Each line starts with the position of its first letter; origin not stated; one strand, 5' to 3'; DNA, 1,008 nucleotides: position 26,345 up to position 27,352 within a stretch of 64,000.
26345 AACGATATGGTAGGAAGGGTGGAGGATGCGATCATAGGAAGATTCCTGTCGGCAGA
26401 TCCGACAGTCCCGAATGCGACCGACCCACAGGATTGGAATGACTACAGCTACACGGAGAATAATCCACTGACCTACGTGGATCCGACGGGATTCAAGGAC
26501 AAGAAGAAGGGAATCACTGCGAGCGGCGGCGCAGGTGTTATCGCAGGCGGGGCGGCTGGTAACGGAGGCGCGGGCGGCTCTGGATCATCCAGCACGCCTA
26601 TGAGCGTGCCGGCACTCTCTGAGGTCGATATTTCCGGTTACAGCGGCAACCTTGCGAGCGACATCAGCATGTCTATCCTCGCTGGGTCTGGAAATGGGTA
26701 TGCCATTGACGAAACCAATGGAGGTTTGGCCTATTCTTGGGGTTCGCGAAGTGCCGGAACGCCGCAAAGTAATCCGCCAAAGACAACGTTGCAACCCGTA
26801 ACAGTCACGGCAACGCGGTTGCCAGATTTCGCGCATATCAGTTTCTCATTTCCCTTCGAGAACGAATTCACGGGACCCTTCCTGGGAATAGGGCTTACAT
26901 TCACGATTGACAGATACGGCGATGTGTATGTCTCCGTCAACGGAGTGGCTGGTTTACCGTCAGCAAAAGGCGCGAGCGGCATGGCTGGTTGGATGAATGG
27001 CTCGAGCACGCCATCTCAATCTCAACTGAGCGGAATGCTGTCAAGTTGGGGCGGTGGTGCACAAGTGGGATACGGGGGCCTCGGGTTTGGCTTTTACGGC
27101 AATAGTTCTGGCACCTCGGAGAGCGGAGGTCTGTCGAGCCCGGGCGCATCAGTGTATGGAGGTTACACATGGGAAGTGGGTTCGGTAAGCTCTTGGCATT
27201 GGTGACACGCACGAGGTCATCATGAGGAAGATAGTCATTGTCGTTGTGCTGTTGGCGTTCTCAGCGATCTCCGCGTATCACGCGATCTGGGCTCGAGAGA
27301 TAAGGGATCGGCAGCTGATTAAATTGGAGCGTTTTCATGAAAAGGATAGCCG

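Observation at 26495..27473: RHS toxin tip with an unrecognisable Gly/Ser-rich domain plus a two-TM candidate immunity gene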

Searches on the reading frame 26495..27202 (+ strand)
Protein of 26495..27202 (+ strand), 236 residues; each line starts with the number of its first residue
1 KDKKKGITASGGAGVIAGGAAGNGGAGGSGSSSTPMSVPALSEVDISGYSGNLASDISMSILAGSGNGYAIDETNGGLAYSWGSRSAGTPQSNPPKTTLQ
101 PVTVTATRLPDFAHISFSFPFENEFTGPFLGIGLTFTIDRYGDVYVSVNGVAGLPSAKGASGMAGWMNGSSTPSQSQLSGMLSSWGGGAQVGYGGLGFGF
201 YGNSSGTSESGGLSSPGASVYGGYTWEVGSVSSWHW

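Call 4: search_protein_families(library=pfam, proteins=[window:26495-27202:+], max_evalue=1)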
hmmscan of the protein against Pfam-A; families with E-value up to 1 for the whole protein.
window:26495-27202:+ (236 aa): 0 families

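Call 5: find_homologous_proteins(query=window:26495-27202:+, max_evalue=0.001)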
Query window:26495-27202:+ (236 aa): 7 proteins with E <= 0.001 among 4515 candidates.
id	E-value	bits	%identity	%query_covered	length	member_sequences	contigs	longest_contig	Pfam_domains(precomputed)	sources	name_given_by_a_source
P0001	3.6e-89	317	99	62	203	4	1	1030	-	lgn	-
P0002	4.2e-69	251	78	62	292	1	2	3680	-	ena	-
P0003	8.7e-66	240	74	65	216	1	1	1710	-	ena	-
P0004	4.6e-50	188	70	58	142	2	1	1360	-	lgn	-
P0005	7.8e-41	158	67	51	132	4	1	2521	-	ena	-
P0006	1.7e-35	141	58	51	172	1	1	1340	-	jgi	jgi:hypothetical protein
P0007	5.3e-29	120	77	36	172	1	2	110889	-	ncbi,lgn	-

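Call 6: search_protein_families(library=ncbifam, proteins=[window:26495-27202:+], max_evalue=1)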
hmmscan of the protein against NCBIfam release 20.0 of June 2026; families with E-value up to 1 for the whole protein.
window:26495-27202:+ (236 aa): 0 families

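Call 20: search_protein_families(library=padloc, proteins=[window:26495-27202:+], max_evalue=1)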
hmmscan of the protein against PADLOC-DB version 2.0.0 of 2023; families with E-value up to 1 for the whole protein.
window:26495-27202:+ (236 aa): 0 families
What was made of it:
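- Checked: No Pfam, NCBIfam or PADLOC family hits the tip (calls 4, 6, 20).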
